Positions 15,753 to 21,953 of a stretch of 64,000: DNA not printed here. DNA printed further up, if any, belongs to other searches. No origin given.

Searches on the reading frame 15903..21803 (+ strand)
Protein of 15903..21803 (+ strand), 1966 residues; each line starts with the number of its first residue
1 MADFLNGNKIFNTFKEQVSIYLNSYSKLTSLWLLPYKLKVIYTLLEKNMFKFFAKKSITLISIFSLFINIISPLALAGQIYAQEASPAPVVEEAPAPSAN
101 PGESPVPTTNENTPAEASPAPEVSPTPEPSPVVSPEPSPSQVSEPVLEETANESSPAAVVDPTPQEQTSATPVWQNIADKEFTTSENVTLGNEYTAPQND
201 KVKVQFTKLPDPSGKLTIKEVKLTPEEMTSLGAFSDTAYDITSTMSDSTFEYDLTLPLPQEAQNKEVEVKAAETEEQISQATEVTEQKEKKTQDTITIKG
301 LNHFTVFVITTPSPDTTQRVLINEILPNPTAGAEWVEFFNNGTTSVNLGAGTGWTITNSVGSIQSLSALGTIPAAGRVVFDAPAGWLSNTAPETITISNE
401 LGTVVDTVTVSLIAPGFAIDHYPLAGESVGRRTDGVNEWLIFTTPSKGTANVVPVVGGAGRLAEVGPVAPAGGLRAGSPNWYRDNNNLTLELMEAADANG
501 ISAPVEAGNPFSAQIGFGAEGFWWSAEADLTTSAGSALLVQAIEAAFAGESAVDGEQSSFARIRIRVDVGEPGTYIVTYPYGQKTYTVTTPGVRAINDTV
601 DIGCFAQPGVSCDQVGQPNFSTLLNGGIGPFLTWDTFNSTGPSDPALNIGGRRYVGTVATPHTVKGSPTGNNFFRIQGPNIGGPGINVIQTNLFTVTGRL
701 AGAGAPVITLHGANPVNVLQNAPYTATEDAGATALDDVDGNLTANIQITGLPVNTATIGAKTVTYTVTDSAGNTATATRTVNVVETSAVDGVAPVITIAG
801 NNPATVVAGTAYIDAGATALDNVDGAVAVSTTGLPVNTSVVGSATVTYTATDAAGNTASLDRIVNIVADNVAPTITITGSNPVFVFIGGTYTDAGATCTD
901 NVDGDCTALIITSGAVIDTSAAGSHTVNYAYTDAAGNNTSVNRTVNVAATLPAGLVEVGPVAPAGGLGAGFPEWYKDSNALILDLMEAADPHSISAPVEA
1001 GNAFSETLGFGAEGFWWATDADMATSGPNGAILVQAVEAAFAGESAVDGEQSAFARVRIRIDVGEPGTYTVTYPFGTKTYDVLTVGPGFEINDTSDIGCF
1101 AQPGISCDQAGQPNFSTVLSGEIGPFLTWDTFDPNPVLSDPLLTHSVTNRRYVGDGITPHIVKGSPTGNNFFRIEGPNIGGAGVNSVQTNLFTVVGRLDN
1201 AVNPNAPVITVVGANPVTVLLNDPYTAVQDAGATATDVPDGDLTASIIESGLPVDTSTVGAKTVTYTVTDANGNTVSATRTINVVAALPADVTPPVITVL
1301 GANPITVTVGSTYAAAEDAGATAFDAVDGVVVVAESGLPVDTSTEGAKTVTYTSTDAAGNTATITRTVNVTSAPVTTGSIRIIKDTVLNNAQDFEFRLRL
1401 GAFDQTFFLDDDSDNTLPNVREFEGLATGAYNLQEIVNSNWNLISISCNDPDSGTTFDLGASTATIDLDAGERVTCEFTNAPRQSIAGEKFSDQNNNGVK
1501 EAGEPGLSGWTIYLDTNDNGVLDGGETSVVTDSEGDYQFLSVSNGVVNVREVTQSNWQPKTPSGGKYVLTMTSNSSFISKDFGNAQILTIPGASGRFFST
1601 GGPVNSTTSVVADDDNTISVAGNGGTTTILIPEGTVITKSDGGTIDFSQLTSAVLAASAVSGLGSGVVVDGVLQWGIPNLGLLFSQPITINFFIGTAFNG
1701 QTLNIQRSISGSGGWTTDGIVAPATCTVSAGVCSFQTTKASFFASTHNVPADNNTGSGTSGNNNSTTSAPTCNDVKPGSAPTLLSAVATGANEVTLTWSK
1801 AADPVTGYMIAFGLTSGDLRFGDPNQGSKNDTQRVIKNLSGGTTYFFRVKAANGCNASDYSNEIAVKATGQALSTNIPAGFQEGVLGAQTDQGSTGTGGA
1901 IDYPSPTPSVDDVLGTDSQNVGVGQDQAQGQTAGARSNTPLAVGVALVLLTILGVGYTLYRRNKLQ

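Call 8: search_protein_families(library=pfam, proteins=[window:15903-21803:+], max_evalue=0.1)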
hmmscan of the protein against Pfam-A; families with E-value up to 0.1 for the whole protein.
window:15903-21803:+ (1966 aa): 10 families
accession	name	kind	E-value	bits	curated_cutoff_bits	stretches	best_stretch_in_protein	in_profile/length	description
PF16403.11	Bact_surface_Ig-like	-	4.6e-79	260.9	27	5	875-947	1-71/71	Bacterial surface protein, Ig-like domain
PF02494.22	HYR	-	4.2e-25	88.3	21.7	4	1291-1370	2-81/81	HYR domain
PF23237.1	HYR_4C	-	7.6e-11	42.5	27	3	1227-1284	17-73/73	HYR-like domain with 4 cysteines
PF24514.1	SpaA_4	-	1.5e-10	42.3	27.3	1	1381-1481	2-106/107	Prealbumin-like fold domain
PF00041.27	fn3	-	3.8e-10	40.3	25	1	1779-1865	1-82/84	Fibronectin type III domain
PF00932.25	LTD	-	2.4e-09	38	34.3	1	316-410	4-107/109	Lamin Tail Domain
PF17210.9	SdrD_B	-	1.8e-07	31.7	29.7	1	1491-1560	8-73/112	SdrD B-like domain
PF16656.11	Pur_ac_phosph_N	-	0.0017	19.3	30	1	1788-1856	8-84/93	Purple acid Phosphatase, N-terminal domain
PF07523.18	Big_3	-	0.051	14.3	21.2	0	1226-1283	22-67/68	Bacterial Ig-like domain (group 3)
PF24897.1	DUF7744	-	0.069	13.7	27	0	198-257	31-89/101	Domain of unknown function (DUF7744)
